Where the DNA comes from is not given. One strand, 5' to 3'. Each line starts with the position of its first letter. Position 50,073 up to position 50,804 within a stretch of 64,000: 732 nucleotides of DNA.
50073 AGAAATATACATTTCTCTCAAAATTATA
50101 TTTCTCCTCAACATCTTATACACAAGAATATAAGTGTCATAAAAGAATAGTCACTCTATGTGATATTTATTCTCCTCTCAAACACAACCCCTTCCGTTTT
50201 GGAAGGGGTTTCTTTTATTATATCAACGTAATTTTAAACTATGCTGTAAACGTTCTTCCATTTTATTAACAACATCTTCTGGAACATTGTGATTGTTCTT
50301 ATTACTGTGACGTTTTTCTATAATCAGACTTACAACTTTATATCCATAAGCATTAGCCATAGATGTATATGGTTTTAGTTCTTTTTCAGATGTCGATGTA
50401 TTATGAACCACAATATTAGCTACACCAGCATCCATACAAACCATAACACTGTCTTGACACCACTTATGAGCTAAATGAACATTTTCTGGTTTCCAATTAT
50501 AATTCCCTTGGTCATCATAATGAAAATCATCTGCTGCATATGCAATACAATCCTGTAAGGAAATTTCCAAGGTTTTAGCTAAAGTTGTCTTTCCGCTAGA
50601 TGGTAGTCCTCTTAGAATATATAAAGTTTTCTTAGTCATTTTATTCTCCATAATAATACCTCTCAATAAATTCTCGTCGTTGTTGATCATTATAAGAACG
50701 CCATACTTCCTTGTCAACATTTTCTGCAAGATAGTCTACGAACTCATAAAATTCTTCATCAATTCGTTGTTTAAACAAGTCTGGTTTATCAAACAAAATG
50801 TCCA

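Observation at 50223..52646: Four-gene RNA end-healing and sealing cassette built from split enzymes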

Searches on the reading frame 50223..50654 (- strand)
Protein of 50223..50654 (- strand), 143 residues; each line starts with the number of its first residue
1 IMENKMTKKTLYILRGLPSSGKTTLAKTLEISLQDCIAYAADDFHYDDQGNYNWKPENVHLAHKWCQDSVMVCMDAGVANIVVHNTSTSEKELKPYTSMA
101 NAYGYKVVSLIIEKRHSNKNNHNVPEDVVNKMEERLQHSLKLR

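Call 3: search_protein_families(library=pfam, proteins=[window:50223-50654:-], max_evalue=0.1)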
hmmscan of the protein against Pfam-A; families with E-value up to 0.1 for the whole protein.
window:50223-50654:- (143 aa): 7 families
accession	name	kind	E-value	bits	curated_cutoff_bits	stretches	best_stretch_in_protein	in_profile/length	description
PF13671.12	AAA_33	-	5e-10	40.3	27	1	11-136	1-140/143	AAA domain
PF13238.12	AAA_18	-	0.00012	23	29.4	1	14-83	3-77/128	AAA domain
PF08433.16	KTI12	-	0.00032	20.7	22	1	11-52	3-40/271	Chromatin associated protein KTI12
PF06414.18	Zeta_toxin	-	0.0012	18.8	22.3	1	7-113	14-132/199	Zeta toxin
PF07931.18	CPT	-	0.0017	18.6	22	1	11-93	3-96/172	Chloramphenicol phosphotransferase-like protein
PF20720.3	nSTAND3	-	0.023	14.9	27.2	1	5-34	13-42/155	Novel STAND NTPase 3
PF13521.12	AAA_28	-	0.031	14.9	27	1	13-81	3-76/164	AAA domain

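Call 4: search_protein_families(library=phrogs, proteins=[window:50223-50654:-], max_evalue=0.01)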
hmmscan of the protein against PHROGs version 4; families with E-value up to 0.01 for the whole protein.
window:50223-50654:- (143 aa): 5 families
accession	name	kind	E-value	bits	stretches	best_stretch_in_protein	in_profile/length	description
phrog_2071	-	other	1.8e-51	176.6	1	4-142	11-147/282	ATPase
phrog_505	-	other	1.4e-11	45.4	1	9-140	2-144/295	polynucleotide kinase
phrog_6931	-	unknown function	9e-08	32.7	1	4-137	180-326/343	-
phrog_8238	-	DNA, RNA and nucleotide metabolism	1.4e-07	31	1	9-139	2-143/737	RNA ligase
phrog_139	-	other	0.0035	17.8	1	2-30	76-104/342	deoxynucleoside monophosphate kinase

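Call 5: search_protein_families(library=ncbifam, proteins=[window:50223-50654:-], max_evalue=0.1)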
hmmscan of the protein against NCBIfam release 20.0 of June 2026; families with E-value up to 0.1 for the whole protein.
window:50223-50654:- (143 aa): 10 families
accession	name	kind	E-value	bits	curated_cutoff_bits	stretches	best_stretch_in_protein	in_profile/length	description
NF005251.0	PRK06762.1-1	equivalog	0.00035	20.6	183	1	3-43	2-41/171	hypothetical protein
TIGR03574.1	selen_PSTK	equivalog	0.00052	19.5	290.5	1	11-137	1-133/249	L-seryl-tRNA(Sec) kinase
NF005255.0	PRK06762.2-2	equivalog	0.00067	19.6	140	1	9-43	3-37/163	hypothetical protein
TIGR03575.1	selen_PSTK_euk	equivalog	0.012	14.9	382.35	1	12-48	2-38/340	L-seryl-tRNA(Sec) kinase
NF004018.0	PRK05480.1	equivalog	0.017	14.6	180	1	12-54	9-52/210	uridine kinase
NF006743.0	PRK09270.1-2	equivalog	0.02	14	227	1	8-48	27-69/217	nucleoside/nucleotide kinase family protein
NF006746.0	PRK09270.1-5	subfamily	0.026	13.4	250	1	6-48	18-64/210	nucleoside/nucleotide kinase family protein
NF004041.0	PRK05541.1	subfamily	0.034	14.2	127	1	8-35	6-33/176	adenylyl-sulfate kinase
NF041405.1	XopAJ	subfamily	0.088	12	300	0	2-121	53-159/324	XopAJ/AvrRxo1 family type III secretion system effector zeta toxin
NF006085.0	PRK08233.1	equivalog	0.093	12.5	198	0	14-49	10-45/184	hypothetical protein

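Call 30: search_solved_structures(query=window:50223-50639:-, max_evalue=1, show_alignments=3)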
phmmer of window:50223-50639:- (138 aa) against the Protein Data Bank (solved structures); distinct sequences matched with E-value up to 1: 4.
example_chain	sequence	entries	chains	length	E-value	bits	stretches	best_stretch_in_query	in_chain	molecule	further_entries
2p0e_A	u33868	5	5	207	0.016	18.6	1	8-41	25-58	Nicotinamide riboside kinase 1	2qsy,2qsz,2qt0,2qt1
2qg6_A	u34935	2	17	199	0.019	18.3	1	9-41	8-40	Nicotinamide riboside kinase 1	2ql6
4xrp_A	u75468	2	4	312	0.036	17.4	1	6-109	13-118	Pnkp1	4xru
1ly1_A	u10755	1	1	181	0.26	14.7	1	6-134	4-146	polynucleotide kinase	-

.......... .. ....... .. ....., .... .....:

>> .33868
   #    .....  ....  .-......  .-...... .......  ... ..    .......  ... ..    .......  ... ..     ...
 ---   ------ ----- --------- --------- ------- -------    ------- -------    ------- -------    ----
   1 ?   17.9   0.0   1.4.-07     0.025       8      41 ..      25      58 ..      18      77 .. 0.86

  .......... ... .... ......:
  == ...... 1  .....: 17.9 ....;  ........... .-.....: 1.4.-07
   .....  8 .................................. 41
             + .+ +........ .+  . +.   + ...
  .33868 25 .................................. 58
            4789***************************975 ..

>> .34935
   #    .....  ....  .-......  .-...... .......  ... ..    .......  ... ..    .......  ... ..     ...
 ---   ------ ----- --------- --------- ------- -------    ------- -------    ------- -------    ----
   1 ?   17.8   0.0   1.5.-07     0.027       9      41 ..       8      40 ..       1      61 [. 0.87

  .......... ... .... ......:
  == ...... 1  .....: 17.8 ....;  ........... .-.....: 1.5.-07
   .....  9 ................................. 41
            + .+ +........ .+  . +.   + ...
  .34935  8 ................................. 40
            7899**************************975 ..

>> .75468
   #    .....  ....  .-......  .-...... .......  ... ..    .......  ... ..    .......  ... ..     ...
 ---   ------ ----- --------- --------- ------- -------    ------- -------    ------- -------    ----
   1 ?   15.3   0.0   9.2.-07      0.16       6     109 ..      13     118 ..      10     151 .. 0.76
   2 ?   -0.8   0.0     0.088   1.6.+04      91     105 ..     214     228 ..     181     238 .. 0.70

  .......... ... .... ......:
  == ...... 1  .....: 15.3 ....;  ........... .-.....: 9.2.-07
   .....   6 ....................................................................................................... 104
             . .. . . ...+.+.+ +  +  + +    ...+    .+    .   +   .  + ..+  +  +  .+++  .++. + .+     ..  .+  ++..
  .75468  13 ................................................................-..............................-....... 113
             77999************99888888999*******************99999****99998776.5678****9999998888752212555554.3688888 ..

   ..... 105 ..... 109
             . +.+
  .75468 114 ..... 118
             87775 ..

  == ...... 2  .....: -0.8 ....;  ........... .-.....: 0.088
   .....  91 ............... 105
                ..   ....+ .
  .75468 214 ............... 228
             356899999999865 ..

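Call 63: search_solved_structures(query=A4, max_evalue=0.1, show_alignments=3)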
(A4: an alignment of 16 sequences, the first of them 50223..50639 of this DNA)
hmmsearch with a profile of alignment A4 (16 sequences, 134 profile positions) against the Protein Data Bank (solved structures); distinct sequences matched with E-value up to 0.1: 81 (the best 60 are shown).
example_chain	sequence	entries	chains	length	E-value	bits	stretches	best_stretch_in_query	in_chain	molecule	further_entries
9d2f_A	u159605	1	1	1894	3.6e-11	46.5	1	4-33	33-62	Adenylate kinase 9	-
9fqr_Xf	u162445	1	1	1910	3.5e-09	40.1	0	5-33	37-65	Cilia- and flagella-associated protein 276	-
9d8a_A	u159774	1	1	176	5.6e-08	36.2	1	3-33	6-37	Rhizopus azygosporus Kinase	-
4xrp_A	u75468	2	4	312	5.7e-08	36.1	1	3-94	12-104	Pnkp1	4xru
9drz_A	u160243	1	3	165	7.6e-08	35.7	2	4-35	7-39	p-loop containing nucleoside triphosphatehydrolase protein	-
1ly1_A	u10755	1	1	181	7.9e-08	35.7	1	1-128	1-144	polynucleotide kinase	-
1ltq_A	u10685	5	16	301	2.3e-07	34.2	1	1-128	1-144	POLYNUCLEOTIDE KINASE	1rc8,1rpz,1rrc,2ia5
3adb_A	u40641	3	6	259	5.3e-07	33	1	2-129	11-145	L-seryl-tRNA(Sec) kinase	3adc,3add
3a4l_A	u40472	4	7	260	8.3e-07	32.4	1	3-129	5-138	L-seryl-tRNA(Sec) kinase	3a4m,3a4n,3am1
4gp7_A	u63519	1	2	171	8.3e-06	29.1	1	4-130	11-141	Metallophosphoesterase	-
4gp6_A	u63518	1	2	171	1.4e-05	28.4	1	4-131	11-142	Metallophosphoesterase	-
4jst_A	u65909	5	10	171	1.5e-05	28.3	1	4-130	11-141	Metallophosphoesterase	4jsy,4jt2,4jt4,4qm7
4mde_A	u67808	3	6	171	2.4e-05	27.6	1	4-130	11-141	Metallophosphoesterase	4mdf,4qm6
6c2u_A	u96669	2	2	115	0.00014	25.1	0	4-25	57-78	phosphate-loop protein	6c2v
2bdt_A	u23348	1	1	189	0.00024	24.4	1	1-75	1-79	BH3686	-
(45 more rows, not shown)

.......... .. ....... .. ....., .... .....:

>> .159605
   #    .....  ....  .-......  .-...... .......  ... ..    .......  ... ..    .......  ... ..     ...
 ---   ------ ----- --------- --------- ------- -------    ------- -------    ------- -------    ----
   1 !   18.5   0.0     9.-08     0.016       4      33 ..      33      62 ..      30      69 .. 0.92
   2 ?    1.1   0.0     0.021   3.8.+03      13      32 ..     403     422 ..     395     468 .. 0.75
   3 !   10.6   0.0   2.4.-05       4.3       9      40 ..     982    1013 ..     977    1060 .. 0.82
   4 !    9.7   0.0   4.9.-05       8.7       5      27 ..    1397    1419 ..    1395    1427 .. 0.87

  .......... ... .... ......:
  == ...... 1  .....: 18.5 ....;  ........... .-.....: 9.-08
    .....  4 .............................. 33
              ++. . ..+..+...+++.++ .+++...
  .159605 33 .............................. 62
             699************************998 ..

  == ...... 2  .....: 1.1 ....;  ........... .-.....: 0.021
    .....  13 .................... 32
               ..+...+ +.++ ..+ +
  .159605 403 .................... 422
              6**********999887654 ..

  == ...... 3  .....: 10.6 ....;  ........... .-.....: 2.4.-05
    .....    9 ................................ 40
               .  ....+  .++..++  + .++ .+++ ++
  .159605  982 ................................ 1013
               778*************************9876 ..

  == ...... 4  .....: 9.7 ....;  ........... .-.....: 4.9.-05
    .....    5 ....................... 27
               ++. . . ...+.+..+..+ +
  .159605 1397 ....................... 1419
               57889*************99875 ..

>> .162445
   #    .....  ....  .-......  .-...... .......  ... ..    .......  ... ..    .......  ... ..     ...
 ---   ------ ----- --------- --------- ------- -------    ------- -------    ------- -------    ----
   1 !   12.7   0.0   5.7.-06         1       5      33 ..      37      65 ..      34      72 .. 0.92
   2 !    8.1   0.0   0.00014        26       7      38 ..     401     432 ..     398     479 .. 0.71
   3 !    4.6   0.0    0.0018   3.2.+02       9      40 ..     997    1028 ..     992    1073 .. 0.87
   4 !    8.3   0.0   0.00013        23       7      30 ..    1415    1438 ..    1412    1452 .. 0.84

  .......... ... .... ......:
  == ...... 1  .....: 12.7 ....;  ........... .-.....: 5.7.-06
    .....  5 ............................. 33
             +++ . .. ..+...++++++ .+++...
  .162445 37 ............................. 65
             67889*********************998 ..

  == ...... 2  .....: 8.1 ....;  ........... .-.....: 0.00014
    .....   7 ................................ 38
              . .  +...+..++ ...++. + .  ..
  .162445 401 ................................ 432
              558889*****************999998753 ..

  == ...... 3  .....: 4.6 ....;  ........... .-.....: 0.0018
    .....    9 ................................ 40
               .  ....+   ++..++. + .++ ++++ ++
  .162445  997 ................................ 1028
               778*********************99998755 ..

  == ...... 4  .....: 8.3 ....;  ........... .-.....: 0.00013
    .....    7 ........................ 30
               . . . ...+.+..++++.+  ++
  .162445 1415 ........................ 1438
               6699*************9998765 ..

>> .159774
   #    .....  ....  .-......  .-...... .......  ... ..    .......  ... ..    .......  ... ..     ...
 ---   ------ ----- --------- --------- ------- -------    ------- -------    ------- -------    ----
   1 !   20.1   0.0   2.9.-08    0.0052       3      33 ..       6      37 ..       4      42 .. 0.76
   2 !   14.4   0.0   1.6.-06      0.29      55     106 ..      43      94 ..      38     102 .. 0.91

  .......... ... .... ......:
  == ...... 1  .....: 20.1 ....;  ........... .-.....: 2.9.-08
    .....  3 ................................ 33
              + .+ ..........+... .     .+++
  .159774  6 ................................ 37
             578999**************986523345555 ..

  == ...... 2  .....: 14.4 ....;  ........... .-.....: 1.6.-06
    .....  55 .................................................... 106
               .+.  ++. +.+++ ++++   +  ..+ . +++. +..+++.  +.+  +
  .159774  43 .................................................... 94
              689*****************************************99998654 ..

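Call 83: find_homologous_proteins(query=window:50223-50639:-, max_evalue=0.001)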
Query window:50223-50639:- (138 aa): 100 proteins with E <= 0.001 among 107 candidates.
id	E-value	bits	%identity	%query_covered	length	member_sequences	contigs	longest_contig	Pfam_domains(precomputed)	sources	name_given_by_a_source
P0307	2.6e-88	311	100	100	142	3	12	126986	PF13671.13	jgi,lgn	jgi:predicted kinase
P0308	4.1e-68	245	79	97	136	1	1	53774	PF13671.13,PF13238.13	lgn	-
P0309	5.3e-67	242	77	98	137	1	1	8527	PF13671.13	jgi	-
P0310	7.0e-65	235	76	98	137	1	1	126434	PF13671.13,PF13238.13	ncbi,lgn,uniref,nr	ncbi:ATPase [Vibrio phage 11895-B1]|uniref:ATPase n=1 Tax=Vibrio phage 11895-B1 TaxID=754075 RepID=U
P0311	7.0e-61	222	70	98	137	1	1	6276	PF13671.13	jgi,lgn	jgi:predicted kinase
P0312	6.3e-58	212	67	98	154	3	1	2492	PF06414.19,PF13671.13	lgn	-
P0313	2.9e-55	204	65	99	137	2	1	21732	PF13671.13,PF13238.13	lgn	-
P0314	2.6e-52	194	63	98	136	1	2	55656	PF13671.13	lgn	-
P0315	1.0e-50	189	62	100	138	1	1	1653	PF13671.13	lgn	-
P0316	1.5e-50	189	64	99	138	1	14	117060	PF13671.13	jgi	jgi:predicted kinase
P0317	1.9e-50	188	63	97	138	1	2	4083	PF13671.13,PF13238.13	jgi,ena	-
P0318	1.6e-49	185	63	97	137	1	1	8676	PF13671.13,PF13238.13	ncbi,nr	ncbi:MAG: ATP-binding protein [bacterium]|nr:ATP-binding protein [bacterium]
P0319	4.0e-49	184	59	100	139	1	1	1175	PF13671.13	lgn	-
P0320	4.8e-49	184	62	96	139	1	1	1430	PF13671.13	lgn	-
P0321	1.1e-47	179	57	100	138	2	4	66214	PF13671.13,PF13238.13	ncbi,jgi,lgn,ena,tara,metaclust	tara:strand:+ start:14372 stop:14788 length:417 start_codon:yes stop_codon:yes gene_type:complete|me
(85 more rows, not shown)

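Call 89: predict_structure(alignment_id=A5)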
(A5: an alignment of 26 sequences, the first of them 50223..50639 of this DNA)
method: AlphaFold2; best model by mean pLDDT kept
length: 138 residues; sequences in the alignment: 26
mean_pLDDT: 89.2   pTM: 0.83
mean pLDDT of the five models: 89.2, 88.7, 86.6, 86.6, 86.5
residues with pLDDT >= 90: 85; 70-90: 40; 50-70: 12; < 50: 1
segments of 3 or more residues with pLDDT < 50: none
pLDDT, mean of each block of 10 residues (from residue 1): 89 90 97 95 91 93 98 97 88 97 88 64 85 74
secondary structure, 60 per line:
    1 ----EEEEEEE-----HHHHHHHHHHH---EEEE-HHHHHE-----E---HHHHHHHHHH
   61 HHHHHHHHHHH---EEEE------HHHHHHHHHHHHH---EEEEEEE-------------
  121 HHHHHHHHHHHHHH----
elements in order: E5-11 H17-27 E31-34 H36-40 H51-71 E75-78 H85-97 E101-107 H121-134

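Call 91: fold_search(model_id=the predicted structure, library=pdb)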
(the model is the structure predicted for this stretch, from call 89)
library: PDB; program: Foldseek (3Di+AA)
matches with E <= 10: 1532; with E <= 0.001: 134
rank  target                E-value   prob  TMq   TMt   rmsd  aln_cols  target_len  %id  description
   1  2ia5_D                4.4e-07  1.00  0.81  0.40   3.0       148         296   20  T4 polynucleotide kinase/phosphatase with bound sulfate and magnesium. (released 2007-06-05)
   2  2ia5_F                6.9e-07  1.00  0.79  0.39   3.7       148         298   20  T4 polynucleotide kinase/phosphatase with bound sulfate and magnesium. (released 2007-06-05)
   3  1ly1                  7.3e-07  1.00  0.79  0.72   3.9       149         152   20  Structure and Mechanism of T4 Polynucleotide Kinase (released 2002-07-17)
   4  2ia5_H                8.8e-07  1.00  0.81  0.40   3.0       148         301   20  T4 polynucleotide kinase/phosphatase with bound sulfate and magnesium. (released 2007-06-05)
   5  2ia5_C                9.4e-07  1.00  0.78  0.39   3.2       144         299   19  T4 polynucleotide kinase/phosphatase with bound sulfate and magnesium. (released 2007-06-05)
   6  2ia5_L                1.1e-06  1.00  0.80  0.41   3.2       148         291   20  T4 polynucleotide kinase/phosphatase with bound sulfate and magnesium. (released 2007-06-05)
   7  2ia5_I                1.5e-06  1.00  0.79  0.40   3.4       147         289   20  T4 polynucleotide kinase/phosphatase with bound sulfate and magnesium. (released 2007-06-05)
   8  4jt2_B                1.5e-06  1.00  0.76  0.63   3.7       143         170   22  Structure of Clostridium thermocellum polynucleotide kinase bound to CTP (released 2013-08-28)
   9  4gp6_B                1.9e-06  1.00  0.76  0.63   3.5       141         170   23  Polynucleotide kinase (released 2012-11-14)
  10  2ia5_A                2.0e-06  1.00  0.76  0.38   3.5       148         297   19  T4 polynucleotide kinase/phosphatase with bound sulfate and magnesium. (released 2007-06-05)
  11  4xrp_A                2.0e-06  1.00  0.74  0.35   4.1       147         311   18  Structure of the Pnkp1/Rnl/Hen1 RNA repair complex (released 2015-04-22)
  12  2ia5_B                3.8e-06  1.00  0.79  0.39   3.0       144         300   19  T4 polynucleotide kinase/phosphatase with bound sulfate and magnesium. (released 2007-06-05)
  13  1rrc_A                4.6e-06  1.00  0.78  0.39   3.5       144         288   19  T4 POLYNUCLEOTIDE KINASE BOUND TO 5'-GTC-3' SSDNA (released 2004-02-17)
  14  2ia5_J                4.6e-06  1.00  0.79  0.39   3.6       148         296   20  T4 polynucleotide kinase/phosphatase with bound sulfate and magnesium. (released 2007-06-05)
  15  1rpz_A                4.6e-06  1.00  0.77  0.39   3.6       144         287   19  T4 POLYNUCLEOTIDE KINASE BOUND TO 5'-TGCAC-3' SSDNA (released 2004-02-17)
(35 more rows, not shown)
